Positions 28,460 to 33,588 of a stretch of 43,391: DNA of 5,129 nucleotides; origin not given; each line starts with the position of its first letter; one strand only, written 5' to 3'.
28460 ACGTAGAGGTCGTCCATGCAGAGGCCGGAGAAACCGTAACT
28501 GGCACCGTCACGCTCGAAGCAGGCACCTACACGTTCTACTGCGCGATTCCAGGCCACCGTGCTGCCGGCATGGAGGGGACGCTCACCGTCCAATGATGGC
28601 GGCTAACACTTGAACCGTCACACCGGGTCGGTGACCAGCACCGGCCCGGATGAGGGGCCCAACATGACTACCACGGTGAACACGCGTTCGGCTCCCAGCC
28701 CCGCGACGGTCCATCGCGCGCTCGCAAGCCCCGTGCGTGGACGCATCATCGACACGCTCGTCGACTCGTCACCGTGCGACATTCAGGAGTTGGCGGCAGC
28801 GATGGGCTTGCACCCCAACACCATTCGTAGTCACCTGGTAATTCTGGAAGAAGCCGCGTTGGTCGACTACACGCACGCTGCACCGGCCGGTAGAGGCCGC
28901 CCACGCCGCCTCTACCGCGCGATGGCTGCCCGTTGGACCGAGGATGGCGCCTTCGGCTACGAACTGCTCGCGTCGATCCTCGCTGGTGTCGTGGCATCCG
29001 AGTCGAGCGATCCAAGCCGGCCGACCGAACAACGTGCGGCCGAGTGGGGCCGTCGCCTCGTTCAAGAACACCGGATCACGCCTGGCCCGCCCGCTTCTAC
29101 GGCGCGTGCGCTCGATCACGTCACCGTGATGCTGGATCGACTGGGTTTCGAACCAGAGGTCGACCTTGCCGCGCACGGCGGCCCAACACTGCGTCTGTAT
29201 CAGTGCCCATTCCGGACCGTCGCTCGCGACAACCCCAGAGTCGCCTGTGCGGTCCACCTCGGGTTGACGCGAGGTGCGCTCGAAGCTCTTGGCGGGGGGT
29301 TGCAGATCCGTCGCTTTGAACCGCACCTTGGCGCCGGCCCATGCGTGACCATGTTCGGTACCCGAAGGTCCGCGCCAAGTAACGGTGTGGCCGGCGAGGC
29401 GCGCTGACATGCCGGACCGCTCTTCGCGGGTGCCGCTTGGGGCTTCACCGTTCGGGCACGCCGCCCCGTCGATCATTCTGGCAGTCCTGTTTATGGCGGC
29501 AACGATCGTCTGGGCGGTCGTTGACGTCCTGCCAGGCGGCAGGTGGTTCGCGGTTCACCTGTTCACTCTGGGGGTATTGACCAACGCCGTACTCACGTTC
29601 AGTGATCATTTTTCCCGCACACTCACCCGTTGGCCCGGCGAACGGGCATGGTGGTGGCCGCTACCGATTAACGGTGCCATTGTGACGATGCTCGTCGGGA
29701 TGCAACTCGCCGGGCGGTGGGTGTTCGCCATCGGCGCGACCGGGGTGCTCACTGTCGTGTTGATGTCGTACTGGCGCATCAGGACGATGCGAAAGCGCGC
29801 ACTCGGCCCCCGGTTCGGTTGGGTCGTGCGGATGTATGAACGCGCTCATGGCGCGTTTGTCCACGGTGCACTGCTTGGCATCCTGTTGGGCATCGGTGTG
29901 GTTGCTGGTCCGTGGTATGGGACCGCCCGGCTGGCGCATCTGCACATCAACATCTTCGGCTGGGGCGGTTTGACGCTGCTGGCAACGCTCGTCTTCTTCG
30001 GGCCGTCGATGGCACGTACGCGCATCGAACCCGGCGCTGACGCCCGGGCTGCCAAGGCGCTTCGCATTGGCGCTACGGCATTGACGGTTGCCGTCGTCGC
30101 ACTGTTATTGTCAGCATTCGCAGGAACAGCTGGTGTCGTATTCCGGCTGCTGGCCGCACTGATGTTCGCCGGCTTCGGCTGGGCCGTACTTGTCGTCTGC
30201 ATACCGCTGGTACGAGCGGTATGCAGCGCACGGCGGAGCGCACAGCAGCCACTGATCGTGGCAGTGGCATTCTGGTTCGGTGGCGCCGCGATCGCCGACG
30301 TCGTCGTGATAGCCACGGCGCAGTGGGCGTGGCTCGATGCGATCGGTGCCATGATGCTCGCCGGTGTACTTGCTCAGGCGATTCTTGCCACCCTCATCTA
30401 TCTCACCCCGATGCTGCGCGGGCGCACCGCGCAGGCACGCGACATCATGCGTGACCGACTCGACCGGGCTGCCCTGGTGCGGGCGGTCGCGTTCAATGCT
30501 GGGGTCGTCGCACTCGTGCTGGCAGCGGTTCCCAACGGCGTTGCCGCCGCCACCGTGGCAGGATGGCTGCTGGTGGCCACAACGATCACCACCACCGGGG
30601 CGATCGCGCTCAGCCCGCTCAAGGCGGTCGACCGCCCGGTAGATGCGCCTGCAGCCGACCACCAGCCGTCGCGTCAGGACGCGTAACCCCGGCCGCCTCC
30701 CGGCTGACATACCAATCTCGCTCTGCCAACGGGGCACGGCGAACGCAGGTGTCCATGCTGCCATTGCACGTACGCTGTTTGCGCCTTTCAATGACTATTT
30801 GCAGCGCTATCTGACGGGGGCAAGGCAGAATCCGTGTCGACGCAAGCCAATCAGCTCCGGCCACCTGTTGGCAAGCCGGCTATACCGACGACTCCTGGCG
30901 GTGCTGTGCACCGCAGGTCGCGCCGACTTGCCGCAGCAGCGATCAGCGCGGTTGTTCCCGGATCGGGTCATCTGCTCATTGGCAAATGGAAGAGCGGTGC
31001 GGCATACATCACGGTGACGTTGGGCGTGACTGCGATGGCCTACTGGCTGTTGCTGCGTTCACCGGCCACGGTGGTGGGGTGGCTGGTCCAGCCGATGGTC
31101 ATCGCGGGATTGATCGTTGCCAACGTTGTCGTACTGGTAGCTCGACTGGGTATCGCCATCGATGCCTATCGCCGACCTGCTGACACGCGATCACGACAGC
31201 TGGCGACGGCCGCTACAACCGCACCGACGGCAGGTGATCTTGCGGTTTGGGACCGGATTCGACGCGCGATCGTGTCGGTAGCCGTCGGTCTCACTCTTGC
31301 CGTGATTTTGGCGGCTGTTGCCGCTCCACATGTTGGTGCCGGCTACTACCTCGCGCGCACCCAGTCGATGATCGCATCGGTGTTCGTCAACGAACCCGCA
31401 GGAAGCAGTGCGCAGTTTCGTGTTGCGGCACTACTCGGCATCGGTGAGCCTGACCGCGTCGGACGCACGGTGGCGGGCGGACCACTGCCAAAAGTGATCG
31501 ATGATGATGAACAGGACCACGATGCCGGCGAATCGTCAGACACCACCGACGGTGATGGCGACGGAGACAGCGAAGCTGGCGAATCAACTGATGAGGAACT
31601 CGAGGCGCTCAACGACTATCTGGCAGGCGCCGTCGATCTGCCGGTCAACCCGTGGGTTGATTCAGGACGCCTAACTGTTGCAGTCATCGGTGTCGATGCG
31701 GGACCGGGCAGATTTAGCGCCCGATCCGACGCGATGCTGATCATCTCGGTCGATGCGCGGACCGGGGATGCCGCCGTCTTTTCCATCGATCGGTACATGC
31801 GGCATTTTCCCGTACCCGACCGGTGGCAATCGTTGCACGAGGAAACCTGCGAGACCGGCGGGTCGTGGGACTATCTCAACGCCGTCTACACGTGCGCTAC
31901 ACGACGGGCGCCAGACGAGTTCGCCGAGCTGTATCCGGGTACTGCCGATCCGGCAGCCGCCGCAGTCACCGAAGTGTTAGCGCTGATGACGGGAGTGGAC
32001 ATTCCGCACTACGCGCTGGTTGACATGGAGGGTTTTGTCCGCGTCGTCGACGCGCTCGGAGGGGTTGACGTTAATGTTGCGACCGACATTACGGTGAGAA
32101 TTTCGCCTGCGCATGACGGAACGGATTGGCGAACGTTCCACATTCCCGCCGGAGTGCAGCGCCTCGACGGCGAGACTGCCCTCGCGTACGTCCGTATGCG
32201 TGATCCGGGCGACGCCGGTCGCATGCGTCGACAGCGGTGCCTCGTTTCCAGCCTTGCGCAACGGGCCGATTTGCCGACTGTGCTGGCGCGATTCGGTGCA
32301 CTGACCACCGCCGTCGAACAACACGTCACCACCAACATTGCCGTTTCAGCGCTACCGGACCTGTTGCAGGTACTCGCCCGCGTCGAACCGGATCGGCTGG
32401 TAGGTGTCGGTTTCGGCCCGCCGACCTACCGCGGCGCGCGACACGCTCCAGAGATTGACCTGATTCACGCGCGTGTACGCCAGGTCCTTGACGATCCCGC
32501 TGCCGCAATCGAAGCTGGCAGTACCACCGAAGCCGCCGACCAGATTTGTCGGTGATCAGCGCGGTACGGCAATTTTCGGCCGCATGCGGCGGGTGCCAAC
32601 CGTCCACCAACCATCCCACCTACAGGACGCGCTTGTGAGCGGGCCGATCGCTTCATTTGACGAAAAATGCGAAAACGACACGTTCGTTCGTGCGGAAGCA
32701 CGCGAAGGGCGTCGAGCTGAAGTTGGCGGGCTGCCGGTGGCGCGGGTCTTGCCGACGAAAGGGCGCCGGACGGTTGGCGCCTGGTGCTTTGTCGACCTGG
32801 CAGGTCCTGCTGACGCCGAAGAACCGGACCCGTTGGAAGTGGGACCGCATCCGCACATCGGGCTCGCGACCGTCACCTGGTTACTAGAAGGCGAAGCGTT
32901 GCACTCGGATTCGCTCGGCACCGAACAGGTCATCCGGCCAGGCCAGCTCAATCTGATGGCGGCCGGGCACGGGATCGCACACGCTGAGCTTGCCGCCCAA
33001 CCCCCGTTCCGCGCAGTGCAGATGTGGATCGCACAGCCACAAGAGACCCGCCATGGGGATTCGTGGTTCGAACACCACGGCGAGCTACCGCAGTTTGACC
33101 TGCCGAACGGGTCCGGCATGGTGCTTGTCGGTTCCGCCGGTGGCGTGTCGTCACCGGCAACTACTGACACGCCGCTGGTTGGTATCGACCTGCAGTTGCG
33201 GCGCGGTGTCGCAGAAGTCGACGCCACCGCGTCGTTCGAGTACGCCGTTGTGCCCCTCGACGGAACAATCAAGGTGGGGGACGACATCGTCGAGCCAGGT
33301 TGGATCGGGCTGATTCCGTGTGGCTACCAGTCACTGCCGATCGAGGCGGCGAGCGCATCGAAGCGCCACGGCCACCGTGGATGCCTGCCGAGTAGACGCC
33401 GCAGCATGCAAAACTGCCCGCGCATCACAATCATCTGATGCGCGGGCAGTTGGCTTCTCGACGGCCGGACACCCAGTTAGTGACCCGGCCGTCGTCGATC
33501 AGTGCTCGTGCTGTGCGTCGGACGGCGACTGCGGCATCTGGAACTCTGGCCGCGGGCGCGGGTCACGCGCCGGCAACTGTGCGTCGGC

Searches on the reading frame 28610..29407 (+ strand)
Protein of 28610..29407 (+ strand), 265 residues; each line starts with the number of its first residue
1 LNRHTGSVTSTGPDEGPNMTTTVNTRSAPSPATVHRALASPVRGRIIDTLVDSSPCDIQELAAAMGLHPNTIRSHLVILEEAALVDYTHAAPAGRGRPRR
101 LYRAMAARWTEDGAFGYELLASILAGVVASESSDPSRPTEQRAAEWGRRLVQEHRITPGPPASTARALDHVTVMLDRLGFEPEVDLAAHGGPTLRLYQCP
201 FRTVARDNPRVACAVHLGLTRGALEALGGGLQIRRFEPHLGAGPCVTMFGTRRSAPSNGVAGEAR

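Call 4: search_protein_families(library=pfam, proteins=[window:28610-29407:+], max_evalue=0.01)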
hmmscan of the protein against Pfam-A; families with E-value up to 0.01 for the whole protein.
window:28610-29407:+ (265 aa): 6 families
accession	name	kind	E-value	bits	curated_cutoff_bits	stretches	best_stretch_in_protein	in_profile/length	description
PF12840.13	HTH_20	-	6.8e-08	32.8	27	1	38-86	1-49/51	Helix-turn-helix domain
PF01022.26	HTH_5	-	1.1e-05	25.6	22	1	40-87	1-47/47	Bacterial regulatory protein, arsR family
PF13556.12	HTH_30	-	0.00017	21.7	27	1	55-88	12-45/59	PucR C-terminal helix-turn-helix domain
PF25212.1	HVO_A0114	-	0.00023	21.3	27.6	1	27-89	9-70/84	HVO_A0114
PF17782.7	DprA_WH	-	0.0023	18.4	22.9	1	39-80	10-50/61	DprA winged helix domain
PF08220.18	HTH_DeoR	-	0.0094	16.1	21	0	45-89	4-48/57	DeoR-like helix-turn-helix domain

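Call 15: find_homologous_proteins(query=window:28664-29404:+)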
Query seq(247 aa) (247 aa): 209 proteins with E <= 0.001 among 4776 candidates; the best 120 are listed.
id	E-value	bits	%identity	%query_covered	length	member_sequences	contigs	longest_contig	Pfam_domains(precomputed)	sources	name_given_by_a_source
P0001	4.8e-159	545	100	100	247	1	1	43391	PF12840.14,PF01022.27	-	-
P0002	2.1e-94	333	67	99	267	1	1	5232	PF01022.27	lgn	-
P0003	2.1e-38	150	41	92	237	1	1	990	PF12840.14,PF13412.13,PF13730.13,PF01022.27,PF12802.14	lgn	-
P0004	2.9e-38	150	43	86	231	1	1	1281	PF12840.14,PF13412.13,PF12802.14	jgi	jgi:predicted ArsR family transcriptional regulator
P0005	1.4e-37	147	42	92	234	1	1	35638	PF12840.14,PF13412.13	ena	-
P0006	4.6e-37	146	44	81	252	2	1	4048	PF12840.14,PF08279.19,PF01022.27,PF09339.17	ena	-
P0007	6.3e-37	145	44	86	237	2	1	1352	PF12840.14,PF13412.13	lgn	-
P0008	9.8e-37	145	43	87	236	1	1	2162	PF12840.14,PF01022.27,PF09339.17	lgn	-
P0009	1.2e-36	144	43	90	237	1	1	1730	PF12840.14,PF13412.13,PF12802.14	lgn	-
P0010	1.8e-36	144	42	89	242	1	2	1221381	PF12840.14,PF13412.13,PF25212.3,PF01022.27,PF12802.14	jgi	jgi:predicted ArsR family transcriptional regulator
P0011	1.1e-35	141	38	89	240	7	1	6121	PF12840.14,PF01022.27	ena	-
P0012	1.2e-35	141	41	90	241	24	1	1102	PF12840.14,PF13412.13,PF12802.14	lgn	-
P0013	1.5e-35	141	42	90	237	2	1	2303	PF12840.14,PF13412.13,PF13404.13,PF12802.14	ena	-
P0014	2.3e-35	140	45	86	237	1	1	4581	PF12840.14,PF13412.13,PF13404.13,PF12802.14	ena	-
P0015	3.0e-35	140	41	91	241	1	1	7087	PF12840.14,PF13412.13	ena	-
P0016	3.7e-35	140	41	90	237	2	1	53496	PF12840.14,PF13412.13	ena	-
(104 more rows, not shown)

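Call 17: find_encoding_contigs(protein=P0002, flank=10000, max_places=4)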
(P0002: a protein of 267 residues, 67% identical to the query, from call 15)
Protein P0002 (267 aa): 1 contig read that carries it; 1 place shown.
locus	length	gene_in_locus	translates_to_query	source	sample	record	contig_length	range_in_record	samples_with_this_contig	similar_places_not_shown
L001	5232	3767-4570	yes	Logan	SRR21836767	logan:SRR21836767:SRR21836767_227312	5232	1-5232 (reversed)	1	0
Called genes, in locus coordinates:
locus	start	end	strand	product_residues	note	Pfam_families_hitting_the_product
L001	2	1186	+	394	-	?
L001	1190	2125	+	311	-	PF01040:UbiA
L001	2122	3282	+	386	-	-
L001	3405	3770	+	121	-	PF13473:Cupredoxin_1, PF00127:Copper-bind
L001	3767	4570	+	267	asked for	PF01022:HTH_5 (weak)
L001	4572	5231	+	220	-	?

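Call 18: find_encoding_contigs(protein=P0005, flank=6000, max_places=3)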
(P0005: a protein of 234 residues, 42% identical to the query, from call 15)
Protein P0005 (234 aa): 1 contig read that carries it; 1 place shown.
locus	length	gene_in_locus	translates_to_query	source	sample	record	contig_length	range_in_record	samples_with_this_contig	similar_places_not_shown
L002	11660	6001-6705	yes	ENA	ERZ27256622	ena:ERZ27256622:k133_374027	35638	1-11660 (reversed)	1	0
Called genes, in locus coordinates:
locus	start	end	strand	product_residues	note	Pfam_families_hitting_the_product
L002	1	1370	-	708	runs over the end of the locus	PF02922:CBM_48, PF00128:Alpha-amylase (weak), PF21331:Isoamylase_C (weak)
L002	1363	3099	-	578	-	PF00128:Alpha-amylase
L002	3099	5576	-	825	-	PF00128:Alpha-amylase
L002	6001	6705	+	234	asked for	PF12840:HTH_20 (weak), PF13412:HTH_24 (weak)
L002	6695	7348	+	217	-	PF01814:Hemerythrin (faint)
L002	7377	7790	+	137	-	PF07883:Cupin_2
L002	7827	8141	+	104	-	PF07883:Cupin_2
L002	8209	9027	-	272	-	PF04294:VanW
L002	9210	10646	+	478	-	PF00282:Pyridoxal_deC, PF00266:Aminotran_5 (weak)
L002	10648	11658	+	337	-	?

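Call 19: find_encoding_contigs(protein=P0016, flank=6000, max_places=3)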
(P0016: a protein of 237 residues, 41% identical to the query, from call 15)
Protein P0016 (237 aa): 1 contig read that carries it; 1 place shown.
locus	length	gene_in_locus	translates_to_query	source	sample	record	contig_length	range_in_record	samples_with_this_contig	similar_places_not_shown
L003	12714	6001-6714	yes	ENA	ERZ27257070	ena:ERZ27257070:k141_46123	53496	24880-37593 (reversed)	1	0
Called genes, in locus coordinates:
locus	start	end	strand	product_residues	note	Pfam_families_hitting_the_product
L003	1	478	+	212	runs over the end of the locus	PF00072:Response_reg, PF00196:GerE, PF08281:Sigma70_r4_2 (faint)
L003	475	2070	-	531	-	PF01590:GAF, PF13185:GAF_2, PF13492:GAF_3, PF07730:HisKA_3, PF02518:HATPase_c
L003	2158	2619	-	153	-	PF00582:Usp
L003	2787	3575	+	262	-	PF00582:Usp (weak)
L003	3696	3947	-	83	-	PF13237:Fer4_10 (weak), PF14697:Fer4_21 (weak), PF12838:Fer4_7, PF13187:Fer4_9 (weak), PF13484:Fer4_16 (faint), PF12797:Fer4_2 (weak), PF00037:Fer4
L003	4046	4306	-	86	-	PF10006:DUF2249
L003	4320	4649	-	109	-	PF01883:FeS_assembly_P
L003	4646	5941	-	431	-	PF00115:COX1 (faint)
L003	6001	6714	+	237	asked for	PF12840:HTH_20 (weak), PF13412:HTH_24 (weak)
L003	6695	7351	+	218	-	-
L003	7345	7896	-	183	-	PF01323:DSBA (weak)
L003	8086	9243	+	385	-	PF00999:Na_H_Exchanger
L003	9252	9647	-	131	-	PF07883:Cupin_2 (faint)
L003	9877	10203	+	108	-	-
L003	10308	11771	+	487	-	PF00479:G6PD_N, PF02781:G6PD_C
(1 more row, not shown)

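Call 38: search_protein_families(library=ncbifam, proteins=[window:28664-29407:+], max_evalue=0.001)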
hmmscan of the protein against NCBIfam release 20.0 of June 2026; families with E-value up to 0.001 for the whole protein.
window:28664-29407:+ (247 aa): 7 families
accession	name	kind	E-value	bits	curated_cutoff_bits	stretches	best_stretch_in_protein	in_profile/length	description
NF033788.1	HTH_metalloreg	subfamily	2.3e-09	36.9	55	1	14-70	2-58/77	metalloregulator ArsR/SmtB family transcription factor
TIGR02702.1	SufR_cyano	equivalog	2.4e-05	24.1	178.8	1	27-106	5-92/208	iron-sulfur cluster biosynthesis transcriptional regulator SufR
NF047906.1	CdPbTransRegCmtR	equivalog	0.00022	21.1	150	1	14-71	12-68/104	Cd(II)/Pb(II)-sensing metalloregulatory transcriptional regulator CmtR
NF041413.1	ArsR_Rv2640c_fam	equivalog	0.00025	21.4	155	1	14-69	33-90/118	Rv2640c family ArsR-like transcriptional regulator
NF040939.2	trans_reg_lrs14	equivalog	0.00038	20.4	90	1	28-87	26-86/103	Lrs14 family HTH-type transcriptional regulator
NF033789.1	repress_SdpR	subfamily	0.00038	20.3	100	1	17-69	2-53/79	autorepressor SdpR family transcription factor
NF041397.1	TranRegGlpR_Halo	equivalog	0.00087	19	300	0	25-72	7-54/253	HTH-type transcriptional regulator GlpR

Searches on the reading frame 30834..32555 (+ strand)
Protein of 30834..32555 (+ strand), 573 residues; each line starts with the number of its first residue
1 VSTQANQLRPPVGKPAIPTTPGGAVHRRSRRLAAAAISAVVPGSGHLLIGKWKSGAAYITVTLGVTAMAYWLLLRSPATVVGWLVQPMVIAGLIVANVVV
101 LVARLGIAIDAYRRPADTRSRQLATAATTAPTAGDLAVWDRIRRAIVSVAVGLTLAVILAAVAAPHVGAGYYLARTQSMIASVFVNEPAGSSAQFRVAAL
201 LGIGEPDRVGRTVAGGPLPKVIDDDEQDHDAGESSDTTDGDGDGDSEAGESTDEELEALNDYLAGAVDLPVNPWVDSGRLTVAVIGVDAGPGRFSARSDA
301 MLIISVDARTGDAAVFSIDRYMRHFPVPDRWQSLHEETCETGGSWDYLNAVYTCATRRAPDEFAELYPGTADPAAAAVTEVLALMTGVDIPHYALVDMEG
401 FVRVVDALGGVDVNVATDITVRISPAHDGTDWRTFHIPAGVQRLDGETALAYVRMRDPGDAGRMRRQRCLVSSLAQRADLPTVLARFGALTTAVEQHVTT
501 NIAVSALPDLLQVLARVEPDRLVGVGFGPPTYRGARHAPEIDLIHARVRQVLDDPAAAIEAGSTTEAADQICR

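Call 75: search_protein_families(library=pfam, proteins=[window:30834-32555:+], max_evalue=0.00001)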
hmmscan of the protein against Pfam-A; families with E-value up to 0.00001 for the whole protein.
window:30834-32555:+ (573 aa): 1 family
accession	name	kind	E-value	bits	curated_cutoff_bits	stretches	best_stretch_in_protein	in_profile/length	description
PF03816.19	LytR_cpsA_psr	-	2.6e-26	93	24.6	1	297-478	1-148/150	LytR_cpsA_psr family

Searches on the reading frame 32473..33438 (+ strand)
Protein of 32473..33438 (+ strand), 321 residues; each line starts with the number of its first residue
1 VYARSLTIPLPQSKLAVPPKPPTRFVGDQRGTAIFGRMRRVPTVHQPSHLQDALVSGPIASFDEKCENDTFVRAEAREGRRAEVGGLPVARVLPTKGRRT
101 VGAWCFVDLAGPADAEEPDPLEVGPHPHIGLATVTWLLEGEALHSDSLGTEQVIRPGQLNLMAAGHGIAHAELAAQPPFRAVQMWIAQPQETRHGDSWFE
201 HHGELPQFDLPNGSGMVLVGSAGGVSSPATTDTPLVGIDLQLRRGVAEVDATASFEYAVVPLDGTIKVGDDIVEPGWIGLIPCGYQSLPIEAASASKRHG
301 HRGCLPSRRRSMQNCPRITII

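Call 75: search_protein_families(library=pfam, proteins=[window:32473-33438:+], max_evalue=0.00001)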
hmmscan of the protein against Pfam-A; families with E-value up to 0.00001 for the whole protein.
window:32473-33438:+ (321 aa): 1 family
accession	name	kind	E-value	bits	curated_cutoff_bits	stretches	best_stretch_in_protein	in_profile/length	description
PF02678.22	Pirin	-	2.5e-25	89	26.1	1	89-186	4-108/108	Pirin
